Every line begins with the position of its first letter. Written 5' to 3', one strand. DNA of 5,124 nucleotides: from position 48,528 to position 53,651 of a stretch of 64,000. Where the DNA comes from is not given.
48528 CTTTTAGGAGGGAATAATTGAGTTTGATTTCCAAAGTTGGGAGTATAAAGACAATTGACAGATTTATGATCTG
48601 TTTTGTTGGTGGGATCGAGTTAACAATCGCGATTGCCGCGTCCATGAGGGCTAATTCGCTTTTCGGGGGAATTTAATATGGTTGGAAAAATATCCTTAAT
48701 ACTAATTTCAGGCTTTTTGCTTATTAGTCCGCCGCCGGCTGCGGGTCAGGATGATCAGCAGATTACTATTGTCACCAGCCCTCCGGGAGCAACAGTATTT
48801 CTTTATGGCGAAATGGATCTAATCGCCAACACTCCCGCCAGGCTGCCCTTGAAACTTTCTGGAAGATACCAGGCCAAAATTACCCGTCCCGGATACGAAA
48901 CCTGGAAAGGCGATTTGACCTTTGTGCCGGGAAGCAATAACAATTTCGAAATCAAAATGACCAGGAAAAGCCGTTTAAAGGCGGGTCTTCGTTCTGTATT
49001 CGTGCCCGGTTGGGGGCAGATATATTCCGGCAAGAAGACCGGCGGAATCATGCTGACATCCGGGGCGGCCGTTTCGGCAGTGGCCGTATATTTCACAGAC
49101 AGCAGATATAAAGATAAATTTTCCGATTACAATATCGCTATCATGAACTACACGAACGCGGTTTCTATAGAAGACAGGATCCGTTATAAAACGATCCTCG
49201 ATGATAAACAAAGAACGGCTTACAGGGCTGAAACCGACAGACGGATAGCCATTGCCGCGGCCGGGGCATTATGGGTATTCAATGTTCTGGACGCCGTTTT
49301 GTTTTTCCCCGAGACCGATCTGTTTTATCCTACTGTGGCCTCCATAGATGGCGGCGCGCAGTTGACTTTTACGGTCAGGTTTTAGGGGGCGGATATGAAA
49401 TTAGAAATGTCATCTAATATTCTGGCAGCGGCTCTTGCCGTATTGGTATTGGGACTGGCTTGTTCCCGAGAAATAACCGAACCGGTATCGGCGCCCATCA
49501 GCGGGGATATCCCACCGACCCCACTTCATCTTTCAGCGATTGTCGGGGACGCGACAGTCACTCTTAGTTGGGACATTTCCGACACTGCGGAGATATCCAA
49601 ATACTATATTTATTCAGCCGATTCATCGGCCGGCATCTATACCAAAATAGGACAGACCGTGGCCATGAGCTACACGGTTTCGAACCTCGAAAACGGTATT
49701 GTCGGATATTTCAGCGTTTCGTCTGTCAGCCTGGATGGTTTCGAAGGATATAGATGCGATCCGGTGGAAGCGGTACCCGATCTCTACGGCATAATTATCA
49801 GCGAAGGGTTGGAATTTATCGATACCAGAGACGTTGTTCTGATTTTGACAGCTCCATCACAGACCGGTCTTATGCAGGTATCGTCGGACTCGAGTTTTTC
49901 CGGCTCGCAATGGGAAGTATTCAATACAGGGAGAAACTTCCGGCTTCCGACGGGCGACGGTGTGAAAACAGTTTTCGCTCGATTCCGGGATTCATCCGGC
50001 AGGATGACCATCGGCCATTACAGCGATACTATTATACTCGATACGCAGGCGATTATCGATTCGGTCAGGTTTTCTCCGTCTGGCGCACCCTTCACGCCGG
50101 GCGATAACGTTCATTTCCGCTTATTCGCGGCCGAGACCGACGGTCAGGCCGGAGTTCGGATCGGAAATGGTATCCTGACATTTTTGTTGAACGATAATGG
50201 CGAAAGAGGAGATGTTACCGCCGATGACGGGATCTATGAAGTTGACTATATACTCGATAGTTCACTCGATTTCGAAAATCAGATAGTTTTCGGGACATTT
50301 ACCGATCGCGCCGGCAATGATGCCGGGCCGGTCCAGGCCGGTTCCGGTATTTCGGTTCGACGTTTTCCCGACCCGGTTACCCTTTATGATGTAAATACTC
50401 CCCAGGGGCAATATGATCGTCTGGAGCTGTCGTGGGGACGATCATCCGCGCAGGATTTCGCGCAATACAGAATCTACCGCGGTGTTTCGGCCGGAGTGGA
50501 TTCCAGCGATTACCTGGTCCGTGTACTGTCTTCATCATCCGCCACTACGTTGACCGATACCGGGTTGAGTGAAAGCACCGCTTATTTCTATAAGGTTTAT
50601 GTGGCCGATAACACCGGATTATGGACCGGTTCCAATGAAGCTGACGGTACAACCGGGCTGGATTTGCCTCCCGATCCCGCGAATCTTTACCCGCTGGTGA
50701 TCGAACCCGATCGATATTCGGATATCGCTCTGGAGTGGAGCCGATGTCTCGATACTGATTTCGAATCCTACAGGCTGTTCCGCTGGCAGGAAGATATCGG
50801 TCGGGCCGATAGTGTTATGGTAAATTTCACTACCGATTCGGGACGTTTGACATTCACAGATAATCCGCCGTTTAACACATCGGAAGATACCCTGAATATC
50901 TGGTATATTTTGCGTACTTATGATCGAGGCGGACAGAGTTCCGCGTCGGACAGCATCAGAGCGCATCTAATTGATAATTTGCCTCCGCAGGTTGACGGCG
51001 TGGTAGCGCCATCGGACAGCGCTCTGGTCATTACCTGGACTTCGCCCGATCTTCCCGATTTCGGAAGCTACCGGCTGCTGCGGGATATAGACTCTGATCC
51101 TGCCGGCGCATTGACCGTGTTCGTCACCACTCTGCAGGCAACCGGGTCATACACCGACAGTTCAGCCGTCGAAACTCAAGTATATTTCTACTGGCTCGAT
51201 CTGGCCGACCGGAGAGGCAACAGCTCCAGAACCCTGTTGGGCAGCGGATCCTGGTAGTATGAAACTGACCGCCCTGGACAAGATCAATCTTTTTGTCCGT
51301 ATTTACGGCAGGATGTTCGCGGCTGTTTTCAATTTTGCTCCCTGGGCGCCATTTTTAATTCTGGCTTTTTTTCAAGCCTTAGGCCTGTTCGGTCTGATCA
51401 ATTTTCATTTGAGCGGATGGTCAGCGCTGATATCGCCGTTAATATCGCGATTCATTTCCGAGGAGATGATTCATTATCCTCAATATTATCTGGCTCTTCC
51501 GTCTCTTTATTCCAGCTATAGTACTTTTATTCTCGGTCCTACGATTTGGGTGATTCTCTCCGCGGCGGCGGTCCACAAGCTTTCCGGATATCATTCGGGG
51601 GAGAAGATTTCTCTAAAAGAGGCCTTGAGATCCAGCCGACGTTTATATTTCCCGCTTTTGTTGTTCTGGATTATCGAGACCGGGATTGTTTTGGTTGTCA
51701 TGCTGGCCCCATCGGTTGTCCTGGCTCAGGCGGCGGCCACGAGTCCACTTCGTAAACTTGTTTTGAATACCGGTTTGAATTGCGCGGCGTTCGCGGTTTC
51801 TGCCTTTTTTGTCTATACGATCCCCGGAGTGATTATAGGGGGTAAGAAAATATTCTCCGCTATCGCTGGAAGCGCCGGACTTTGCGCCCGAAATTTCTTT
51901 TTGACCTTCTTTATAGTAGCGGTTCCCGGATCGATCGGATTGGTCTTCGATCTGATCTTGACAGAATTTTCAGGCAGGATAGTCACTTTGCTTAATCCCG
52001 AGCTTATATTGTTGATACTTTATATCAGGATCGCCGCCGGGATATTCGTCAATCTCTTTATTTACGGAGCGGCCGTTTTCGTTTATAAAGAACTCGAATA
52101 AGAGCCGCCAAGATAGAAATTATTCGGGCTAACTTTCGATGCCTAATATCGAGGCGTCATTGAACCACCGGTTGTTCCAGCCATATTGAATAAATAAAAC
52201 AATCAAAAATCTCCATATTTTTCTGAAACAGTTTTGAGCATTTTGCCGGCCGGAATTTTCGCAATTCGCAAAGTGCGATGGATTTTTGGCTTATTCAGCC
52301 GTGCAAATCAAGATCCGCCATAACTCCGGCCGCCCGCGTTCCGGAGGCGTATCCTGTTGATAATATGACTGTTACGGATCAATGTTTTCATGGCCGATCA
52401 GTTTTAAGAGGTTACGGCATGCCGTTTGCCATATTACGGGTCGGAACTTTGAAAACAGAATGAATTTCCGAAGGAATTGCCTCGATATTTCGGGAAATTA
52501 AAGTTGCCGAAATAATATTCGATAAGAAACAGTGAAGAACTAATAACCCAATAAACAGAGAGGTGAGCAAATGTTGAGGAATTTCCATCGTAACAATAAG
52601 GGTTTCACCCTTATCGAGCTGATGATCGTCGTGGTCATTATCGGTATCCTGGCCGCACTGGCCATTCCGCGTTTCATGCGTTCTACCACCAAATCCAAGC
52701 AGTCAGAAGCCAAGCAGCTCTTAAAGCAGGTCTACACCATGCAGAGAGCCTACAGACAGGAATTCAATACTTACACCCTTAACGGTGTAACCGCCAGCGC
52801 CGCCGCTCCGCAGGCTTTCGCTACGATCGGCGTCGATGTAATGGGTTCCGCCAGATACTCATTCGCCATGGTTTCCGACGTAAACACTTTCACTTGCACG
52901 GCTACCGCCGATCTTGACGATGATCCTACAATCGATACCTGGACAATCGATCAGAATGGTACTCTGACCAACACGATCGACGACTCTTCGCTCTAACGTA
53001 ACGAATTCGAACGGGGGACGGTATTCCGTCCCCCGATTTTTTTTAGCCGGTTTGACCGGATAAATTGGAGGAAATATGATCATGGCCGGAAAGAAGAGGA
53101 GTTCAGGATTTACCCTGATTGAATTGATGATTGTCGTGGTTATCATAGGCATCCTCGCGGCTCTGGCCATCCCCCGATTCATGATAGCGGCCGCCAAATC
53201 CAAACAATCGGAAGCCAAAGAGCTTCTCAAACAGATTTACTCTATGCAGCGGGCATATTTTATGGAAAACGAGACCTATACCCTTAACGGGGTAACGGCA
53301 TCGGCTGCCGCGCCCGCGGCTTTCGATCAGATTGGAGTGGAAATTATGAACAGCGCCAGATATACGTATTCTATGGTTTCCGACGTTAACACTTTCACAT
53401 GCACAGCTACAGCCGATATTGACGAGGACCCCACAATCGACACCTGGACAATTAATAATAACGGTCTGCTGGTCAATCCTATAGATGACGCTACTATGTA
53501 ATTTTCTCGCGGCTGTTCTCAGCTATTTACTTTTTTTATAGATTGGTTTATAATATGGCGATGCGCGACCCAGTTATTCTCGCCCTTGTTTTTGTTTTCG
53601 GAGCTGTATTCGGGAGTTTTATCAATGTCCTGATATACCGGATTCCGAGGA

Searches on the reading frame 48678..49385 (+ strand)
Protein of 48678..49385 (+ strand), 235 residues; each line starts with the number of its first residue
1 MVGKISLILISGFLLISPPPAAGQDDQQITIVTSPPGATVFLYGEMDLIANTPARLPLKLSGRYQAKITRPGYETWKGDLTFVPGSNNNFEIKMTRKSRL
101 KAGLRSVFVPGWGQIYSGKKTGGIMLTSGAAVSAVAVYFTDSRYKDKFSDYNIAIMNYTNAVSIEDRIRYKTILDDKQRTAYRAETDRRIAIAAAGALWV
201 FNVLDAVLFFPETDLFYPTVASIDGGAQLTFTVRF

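Call 57: search_protein_families(library=pfam, proteins=[window:48678-49385:+], max_evalue=0.001)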
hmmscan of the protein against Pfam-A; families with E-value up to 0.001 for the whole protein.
window:48678-49385:+ (235 aa): 2 families
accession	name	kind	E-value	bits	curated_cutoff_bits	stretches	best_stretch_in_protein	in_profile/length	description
PF18935.5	DUF5683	-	5.2e-10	40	26.7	1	98-207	4-110/151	Family of unknown function (DUF5683)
PF08308.17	PEGA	-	3.6e-07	30.4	20.8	1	28-96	3-69/71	PEGA domain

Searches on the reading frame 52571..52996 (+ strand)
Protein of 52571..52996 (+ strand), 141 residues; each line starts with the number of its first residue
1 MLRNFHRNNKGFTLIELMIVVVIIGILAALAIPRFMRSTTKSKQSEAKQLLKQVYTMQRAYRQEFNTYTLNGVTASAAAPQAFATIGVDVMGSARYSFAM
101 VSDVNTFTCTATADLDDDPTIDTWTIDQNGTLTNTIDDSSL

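Call 57: search_protein_families(library=pfam, proteins=[window:52571-52996:+], max_evalue=0.001)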
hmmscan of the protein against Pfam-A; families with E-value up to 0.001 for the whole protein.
window:52571-52996:+ (141 aa): 2 families
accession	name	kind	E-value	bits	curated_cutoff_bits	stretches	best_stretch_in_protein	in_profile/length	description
PF07963.17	N_methyl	-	5.2e-11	42.1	21.2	1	7-31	2-26/27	Prokaryotic N-terminal methylation motif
PF16732.10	ComP_DUS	-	2.5e-06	28.7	27.3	1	33-114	1-75/87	Type IV minor pilin ComP, DNA uptake sequence receptor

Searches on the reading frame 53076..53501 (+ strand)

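Call 57: search_protein_families(library=pfam, proteins=[window:53076-53501:+], max_evalue=0.001)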
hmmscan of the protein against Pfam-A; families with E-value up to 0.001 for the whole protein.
window:53076-53501:+ (141 aa): 3 families
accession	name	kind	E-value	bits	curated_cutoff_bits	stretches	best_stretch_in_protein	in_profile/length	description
PF07963.17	N_methyl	-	5.8e-10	38.8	21.2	1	6-31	1-26/27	Prokaryotic N-terminal methylation motif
PF16732.10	ComP_DUS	-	2.4e-06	28.7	27.3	1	35-114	3-75/87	Type IV minor pilin ComP, DNA uptake sequence receptor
PF16734.10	Pilin_GH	-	0.00013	22.8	28.9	1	44-114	1-63/114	Type IV pilin-like G and H, putative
